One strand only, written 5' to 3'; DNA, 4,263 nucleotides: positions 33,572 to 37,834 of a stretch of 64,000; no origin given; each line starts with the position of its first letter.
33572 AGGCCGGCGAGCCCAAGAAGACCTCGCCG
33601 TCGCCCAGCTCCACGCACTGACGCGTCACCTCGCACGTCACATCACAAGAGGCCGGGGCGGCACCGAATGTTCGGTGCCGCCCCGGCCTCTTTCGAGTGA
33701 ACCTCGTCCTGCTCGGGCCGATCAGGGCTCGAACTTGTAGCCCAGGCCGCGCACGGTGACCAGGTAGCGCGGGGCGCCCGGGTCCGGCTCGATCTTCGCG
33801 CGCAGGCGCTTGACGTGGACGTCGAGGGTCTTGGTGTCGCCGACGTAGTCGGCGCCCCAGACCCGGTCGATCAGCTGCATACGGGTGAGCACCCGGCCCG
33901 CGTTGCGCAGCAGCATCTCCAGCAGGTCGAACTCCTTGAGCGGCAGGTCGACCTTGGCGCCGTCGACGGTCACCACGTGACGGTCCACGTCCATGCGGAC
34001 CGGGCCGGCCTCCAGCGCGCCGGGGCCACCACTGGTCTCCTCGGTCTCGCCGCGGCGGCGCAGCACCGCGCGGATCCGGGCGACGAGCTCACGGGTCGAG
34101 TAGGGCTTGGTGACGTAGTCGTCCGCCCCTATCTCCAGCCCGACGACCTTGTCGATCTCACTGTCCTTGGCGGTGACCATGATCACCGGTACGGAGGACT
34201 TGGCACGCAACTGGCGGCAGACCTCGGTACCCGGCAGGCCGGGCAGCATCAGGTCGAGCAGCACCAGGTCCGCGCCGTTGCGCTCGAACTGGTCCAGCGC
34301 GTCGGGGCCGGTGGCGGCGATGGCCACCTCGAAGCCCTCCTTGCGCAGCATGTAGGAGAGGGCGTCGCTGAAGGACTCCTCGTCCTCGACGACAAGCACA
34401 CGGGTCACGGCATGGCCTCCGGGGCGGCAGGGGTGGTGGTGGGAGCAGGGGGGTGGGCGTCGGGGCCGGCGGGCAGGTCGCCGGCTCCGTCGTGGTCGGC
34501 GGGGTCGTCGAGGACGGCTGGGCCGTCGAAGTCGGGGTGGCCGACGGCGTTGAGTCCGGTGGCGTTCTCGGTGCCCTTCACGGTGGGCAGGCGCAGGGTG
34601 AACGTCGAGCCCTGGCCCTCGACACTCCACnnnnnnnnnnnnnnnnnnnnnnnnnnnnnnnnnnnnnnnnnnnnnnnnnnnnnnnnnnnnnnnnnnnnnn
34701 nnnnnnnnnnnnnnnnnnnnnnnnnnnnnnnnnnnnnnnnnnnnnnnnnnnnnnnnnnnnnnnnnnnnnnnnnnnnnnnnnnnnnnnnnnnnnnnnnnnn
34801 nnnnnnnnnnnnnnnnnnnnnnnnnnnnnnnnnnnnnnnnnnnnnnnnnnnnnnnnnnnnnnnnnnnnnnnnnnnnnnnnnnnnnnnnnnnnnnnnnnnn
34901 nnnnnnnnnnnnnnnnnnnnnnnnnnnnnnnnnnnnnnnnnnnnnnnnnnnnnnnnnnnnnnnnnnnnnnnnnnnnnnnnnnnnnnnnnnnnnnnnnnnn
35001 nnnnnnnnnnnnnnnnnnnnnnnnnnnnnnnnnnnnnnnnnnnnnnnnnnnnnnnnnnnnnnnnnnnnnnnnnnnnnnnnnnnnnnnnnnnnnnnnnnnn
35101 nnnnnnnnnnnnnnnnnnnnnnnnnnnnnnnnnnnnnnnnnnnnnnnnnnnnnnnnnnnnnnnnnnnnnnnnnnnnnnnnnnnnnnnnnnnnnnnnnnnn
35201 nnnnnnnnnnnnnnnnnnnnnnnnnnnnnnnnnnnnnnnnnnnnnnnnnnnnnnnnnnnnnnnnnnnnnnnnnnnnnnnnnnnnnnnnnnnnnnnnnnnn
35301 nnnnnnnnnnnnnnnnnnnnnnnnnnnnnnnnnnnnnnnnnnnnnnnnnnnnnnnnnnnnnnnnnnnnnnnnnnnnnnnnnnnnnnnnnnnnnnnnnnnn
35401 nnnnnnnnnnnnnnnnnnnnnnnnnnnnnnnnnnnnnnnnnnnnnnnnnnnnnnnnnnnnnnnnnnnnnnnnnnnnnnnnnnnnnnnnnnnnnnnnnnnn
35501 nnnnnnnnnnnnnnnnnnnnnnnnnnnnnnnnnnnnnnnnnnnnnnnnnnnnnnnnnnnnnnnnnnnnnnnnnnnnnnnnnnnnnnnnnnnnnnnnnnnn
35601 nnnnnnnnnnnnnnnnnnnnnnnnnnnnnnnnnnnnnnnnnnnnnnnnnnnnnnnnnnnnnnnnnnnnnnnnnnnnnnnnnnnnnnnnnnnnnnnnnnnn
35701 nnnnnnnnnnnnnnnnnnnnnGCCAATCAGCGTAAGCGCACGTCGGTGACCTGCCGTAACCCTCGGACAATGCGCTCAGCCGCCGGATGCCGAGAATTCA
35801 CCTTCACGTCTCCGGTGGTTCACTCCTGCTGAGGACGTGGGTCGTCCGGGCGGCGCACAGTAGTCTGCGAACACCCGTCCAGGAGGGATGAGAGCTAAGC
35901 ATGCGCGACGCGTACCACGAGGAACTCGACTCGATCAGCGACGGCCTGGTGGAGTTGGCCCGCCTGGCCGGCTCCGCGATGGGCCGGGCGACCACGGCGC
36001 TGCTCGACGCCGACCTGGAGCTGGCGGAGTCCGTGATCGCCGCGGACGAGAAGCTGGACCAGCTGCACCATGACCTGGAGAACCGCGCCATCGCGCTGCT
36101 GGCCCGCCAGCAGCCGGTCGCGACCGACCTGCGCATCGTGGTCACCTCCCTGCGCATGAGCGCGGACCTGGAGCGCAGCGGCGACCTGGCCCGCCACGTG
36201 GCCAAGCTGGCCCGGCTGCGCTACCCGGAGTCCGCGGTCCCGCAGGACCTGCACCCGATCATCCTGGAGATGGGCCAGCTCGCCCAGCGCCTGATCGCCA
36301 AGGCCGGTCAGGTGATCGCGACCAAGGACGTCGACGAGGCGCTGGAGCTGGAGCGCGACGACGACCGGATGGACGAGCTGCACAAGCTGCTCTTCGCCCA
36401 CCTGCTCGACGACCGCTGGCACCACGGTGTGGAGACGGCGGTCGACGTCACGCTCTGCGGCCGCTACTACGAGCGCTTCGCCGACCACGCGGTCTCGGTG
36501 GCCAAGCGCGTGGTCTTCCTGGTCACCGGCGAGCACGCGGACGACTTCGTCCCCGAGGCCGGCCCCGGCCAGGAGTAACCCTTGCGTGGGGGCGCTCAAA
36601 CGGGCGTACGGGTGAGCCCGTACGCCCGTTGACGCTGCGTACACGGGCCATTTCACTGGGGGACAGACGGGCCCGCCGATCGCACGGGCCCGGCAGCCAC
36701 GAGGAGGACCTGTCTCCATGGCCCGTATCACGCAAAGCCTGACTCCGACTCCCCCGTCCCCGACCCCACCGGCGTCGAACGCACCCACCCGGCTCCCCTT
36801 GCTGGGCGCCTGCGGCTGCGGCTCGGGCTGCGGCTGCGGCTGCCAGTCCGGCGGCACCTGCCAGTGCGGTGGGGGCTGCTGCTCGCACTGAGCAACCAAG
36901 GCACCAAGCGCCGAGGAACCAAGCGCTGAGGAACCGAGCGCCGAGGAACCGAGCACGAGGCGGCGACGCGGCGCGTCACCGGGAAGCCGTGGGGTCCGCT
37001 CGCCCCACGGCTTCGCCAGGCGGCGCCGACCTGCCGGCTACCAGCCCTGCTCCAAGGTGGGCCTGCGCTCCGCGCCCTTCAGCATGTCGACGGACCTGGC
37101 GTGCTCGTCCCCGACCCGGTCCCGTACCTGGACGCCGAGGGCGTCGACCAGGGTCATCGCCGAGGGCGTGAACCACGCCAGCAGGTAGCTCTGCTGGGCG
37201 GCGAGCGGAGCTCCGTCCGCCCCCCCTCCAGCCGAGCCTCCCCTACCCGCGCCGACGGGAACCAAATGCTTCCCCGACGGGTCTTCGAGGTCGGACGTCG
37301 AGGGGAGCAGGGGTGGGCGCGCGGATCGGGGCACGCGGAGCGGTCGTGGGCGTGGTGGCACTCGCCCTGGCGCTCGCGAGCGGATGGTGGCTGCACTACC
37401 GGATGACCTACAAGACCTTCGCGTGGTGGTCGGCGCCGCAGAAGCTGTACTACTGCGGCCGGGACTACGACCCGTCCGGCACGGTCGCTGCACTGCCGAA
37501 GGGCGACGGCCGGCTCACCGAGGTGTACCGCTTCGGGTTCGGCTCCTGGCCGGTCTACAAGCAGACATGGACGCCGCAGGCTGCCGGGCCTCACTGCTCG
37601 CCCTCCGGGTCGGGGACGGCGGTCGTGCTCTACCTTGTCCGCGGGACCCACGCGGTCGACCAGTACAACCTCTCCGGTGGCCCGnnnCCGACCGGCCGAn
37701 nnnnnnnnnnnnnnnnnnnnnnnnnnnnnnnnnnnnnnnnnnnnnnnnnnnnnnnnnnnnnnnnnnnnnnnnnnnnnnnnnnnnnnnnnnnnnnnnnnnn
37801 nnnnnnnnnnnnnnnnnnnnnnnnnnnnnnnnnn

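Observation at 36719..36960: Unannotated 57-aa metallothionein-like ORF downstream of phoU, followed by a 16-bp tandem repeat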

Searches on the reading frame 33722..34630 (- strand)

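Call 47: search_protein_families(library=pfam, proteins=[window:33722-34630:-], max_evalue=0.001)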
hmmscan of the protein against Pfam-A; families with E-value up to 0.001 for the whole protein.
window:33722-34630:- (302 aa): 3 families
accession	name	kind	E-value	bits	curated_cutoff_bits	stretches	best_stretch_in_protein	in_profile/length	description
PF00072.30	Response_reg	-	2e-29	102.4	30.2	1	78-187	1-111/111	Response regulator receiver domain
PF00486.34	Trans_reg_C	-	5.5e-29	100.5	26.2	1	225-300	2-77/77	Transcriptional regulatory protein, C terminal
PF23198.2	PDE8A_N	-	7.8e-06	26.3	29.6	1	76-153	11-91/147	PDE8A-like, N-terminal domain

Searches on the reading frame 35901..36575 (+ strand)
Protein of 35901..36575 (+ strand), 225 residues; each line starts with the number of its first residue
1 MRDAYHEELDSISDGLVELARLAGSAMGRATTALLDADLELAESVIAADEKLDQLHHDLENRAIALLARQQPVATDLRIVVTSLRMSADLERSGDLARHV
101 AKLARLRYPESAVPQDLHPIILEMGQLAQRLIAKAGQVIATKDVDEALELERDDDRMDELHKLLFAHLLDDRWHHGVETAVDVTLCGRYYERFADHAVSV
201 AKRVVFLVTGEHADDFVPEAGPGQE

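Call 4: search_protein_families(library=pfam, proteins=[window:35901-36575:+], max_evalue=1)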
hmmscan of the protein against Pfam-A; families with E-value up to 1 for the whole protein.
window:35901-36575:+ (225 aa): 2 families
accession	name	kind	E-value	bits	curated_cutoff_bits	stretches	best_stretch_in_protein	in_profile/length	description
PF01895.24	PhoU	-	3.4e-36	123.9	23.5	2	17-103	2-88/89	PhoU domain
PF13238.12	AAA_18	-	0.093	13.6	29.4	1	128-200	28-97/128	AAA domain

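Call 17: find_related_loci(query=window:35901-36575:+, collection=genome_contigs, flank=3000)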
Query window:35901-36575:+ (225 aa) in genome_contigs; peptide patterns used: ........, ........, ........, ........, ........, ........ (x = any residue, [..] = any of these).
600 stretches matched a pattern (row limit reached: there are more); 569 encode a relative of the query (tblastn E <= 1e-3); the best 80 are kept; 80 distinct loci.
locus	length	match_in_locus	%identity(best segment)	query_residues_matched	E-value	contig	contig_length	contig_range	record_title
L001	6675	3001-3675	98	1-225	4e-142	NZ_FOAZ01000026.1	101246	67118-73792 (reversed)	Streptacidiphilus jiangxiensis strain CGMCC 4.1857, whole genome shotgun sequence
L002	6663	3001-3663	96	1-221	1e-137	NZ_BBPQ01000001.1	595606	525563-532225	Streptacidiphilus anmyonensis strain NBRC 103185, whole genome shotgun sequence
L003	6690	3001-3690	88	1-224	2e-129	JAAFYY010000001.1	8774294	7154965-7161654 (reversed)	Streptacidiphilus sp. 4-A2 Streptacidiphilus, whole genome shotgun sequence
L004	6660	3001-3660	87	1-220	7e-125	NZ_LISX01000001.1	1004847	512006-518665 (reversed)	Kitasatospora sp. CB01950 scaffold1, whole genome shotgun sequence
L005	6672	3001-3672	86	1-224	2e-124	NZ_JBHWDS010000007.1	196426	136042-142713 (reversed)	Kitasatospora sp. NPDC059646 NPDC059646_T45_H1.ctg-0007, whole genome shotgun sequence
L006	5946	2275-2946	85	1-224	4e-123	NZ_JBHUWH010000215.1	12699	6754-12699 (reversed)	Kitasatospora sp. NPDC057198 NPDC057198_T20_A11.ctg-0215, whole genome shotgun sequence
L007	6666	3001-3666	85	1-222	3e-122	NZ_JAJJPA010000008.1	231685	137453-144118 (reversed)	Kitasatospora humi strain RB6PN24 8, whole genome shotgun sequence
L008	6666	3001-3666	83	1-222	1e-120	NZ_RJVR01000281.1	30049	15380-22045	Actinacidiphila soli strain LAM7114 Z_ctg124, whole genome shotgun sequence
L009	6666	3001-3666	82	1-224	4e-119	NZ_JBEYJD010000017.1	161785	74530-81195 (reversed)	Streptomyces sp. NPDC006733 NPDC006733_126_H6.ctg-0017, whole genome shotgun sequence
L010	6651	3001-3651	89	1-217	6e-119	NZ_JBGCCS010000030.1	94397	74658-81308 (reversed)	Streptacidiphilus sp. EB129 Ga0558624_030, whole genome shotgun sequence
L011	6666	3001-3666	83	1-222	1e-118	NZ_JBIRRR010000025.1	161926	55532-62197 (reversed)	Streptomyces sp. NPDC020917 NPDC020917_140_D4.ctg-0025, whole genome shotgun sequence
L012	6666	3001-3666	82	1-222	5e-118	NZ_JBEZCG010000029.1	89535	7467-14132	Streptomyces sp. NPDC041068 NPDC041068_69_G11.ctg-0029, whole genome shotgun sequence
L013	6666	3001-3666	81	1-222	2e-117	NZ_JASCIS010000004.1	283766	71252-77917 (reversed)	Streptomyces luteolus strain B-S-A12 4, whole genome shotgun sequence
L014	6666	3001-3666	80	1-222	5e-117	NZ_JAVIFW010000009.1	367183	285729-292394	Streptomyces sp. LHD-70 LHD.70_ctg009, whole genome shotgun sequence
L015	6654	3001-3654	83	1-218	4e-117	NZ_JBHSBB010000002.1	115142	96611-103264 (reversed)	Streptomyces polygonati strain CGMCC 4.7237 platanus_K_default_2, whole genome shotgun sequence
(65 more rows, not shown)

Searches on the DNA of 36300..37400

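Call 63: search_rna_families(source=window, start=36300, end=37400, threshold=evalue, max_evalue=1)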
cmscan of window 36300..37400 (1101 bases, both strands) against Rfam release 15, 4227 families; matches with E-value up to 1: 3.
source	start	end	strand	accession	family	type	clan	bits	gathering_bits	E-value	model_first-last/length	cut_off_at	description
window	36600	36629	-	RF02031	tpke11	Gene; sRNA;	-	20.7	43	0.12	20-48/77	no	tpke11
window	36600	36629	+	RF02031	tpke11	Gene; sRNA;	-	20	43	0.2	20-48/77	no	tpke11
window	36982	37024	+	RF02248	Six3os1_3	Gene; lncRNA;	-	13.7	40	0.94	1-75/75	no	Six3os1 conserved region 3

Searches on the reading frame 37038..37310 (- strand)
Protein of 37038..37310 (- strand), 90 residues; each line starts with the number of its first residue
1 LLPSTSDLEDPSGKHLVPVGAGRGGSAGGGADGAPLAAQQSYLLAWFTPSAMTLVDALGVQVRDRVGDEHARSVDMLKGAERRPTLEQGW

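Call 30: search_solved_structures(query=window:37038-37310:-, max_evalue=1, show_alignments=1)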
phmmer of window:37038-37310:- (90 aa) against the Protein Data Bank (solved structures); distinct sequences matched with E-value up to 1: 1.
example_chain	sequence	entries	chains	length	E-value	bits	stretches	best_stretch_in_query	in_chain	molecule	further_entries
4iqg_C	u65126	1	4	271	0.33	14.6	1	23-81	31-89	Short-chain dehydrogenase/reductase SDR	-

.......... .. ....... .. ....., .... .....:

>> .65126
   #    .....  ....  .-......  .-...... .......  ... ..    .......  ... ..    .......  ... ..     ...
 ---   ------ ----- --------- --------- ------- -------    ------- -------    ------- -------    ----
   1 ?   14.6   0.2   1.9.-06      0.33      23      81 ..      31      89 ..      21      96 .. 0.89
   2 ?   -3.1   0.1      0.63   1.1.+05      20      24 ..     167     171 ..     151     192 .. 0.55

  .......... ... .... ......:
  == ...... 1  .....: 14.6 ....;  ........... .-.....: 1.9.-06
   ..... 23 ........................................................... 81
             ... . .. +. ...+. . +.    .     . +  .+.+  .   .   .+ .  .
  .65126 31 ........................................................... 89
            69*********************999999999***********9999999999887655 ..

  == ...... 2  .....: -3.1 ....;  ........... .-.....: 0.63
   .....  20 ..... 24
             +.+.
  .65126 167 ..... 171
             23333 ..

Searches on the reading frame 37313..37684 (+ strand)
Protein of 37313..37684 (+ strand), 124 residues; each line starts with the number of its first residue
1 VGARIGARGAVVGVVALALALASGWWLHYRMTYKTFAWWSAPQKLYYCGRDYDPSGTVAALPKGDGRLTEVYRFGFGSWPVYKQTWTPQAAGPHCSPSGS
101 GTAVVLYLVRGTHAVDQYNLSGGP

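Call 4: search_protein_families(library=pfam, proteins=[window:37313-37684:+], max_evalue=1)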
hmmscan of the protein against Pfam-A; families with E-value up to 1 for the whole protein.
window:37313-37684:+ (124 aa): 0 families

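Call 15: search_protein_families(library=ncbifam, proteins=[window:37313-37684:+], max_evalue=1)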
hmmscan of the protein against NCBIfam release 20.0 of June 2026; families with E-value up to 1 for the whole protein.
window:37313-37684:+ (124 aa): 0 families

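Call 31: search_solved_structures(query=window:37313-37684:+, max_evalue=1)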
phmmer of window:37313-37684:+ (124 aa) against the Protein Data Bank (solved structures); distinct sequences matched with E-value up to 1: 1.
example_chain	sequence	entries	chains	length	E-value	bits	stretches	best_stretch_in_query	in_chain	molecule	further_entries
4dpz_X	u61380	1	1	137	0.72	13.1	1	66-110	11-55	HRAS-like suppressor 2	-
